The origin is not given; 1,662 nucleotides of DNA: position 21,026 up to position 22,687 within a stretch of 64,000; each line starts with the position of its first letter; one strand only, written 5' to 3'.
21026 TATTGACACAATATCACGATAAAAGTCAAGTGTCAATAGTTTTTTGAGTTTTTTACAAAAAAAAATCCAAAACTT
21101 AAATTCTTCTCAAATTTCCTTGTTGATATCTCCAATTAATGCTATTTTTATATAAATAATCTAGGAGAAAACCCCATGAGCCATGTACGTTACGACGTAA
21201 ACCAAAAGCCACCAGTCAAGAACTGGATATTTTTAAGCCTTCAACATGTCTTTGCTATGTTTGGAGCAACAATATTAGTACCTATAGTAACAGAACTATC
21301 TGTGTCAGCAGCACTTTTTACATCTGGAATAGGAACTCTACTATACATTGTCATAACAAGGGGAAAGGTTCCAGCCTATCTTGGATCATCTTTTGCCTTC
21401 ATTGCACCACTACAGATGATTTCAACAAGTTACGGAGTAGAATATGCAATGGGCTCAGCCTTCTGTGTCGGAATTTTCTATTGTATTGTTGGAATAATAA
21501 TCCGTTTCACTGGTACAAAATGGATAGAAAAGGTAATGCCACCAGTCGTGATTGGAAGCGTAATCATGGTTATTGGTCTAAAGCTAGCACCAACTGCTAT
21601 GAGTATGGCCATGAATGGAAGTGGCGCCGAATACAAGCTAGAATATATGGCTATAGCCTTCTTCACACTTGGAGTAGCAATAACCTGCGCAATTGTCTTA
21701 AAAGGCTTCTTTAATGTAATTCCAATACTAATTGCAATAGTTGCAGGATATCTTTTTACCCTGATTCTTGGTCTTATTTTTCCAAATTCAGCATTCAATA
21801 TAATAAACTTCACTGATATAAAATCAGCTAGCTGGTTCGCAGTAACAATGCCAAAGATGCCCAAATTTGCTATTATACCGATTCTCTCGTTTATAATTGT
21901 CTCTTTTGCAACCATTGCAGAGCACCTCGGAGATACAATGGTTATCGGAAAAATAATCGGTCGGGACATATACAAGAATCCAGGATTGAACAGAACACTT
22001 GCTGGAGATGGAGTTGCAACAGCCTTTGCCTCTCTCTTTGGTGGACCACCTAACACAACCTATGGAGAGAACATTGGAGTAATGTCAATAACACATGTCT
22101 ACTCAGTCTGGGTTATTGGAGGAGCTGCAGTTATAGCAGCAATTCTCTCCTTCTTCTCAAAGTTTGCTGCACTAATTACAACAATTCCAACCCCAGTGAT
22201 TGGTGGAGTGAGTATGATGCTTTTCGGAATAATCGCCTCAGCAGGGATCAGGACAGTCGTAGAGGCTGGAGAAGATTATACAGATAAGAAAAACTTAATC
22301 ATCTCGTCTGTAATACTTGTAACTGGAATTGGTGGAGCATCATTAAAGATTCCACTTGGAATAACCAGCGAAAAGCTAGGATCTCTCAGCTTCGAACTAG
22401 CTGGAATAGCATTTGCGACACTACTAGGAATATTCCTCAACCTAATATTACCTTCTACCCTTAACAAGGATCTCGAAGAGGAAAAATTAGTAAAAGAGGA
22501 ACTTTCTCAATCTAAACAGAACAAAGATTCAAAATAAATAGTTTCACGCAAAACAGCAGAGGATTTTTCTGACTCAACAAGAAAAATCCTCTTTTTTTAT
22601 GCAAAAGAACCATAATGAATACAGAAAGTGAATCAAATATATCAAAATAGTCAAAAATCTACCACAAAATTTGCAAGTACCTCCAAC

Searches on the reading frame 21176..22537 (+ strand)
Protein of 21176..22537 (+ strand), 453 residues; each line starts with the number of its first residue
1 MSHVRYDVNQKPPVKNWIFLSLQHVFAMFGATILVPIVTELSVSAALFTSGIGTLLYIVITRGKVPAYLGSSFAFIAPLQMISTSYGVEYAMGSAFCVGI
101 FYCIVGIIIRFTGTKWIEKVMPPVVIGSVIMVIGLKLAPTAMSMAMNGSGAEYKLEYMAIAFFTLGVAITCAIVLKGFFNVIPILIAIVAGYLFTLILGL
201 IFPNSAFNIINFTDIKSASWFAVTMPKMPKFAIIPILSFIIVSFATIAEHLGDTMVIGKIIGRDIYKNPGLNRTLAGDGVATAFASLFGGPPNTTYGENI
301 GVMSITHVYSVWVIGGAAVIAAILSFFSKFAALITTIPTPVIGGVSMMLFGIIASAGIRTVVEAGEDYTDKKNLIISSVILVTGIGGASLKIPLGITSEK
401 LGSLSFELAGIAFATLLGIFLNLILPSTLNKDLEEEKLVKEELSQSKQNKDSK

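Call 15: search_protein_families(library=pfam, proteins=[window:21176-22537:+], max_evalue=0.0001)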
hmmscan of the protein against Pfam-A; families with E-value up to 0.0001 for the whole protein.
window:21176-22537:+ (453 aa): 1 family
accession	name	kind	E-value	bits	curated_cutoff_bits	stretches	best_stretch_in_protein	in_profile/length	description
PF00860.26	Xan_ur_permease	-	8.9e-97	324.7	27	1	16-389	2-385/389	Permease family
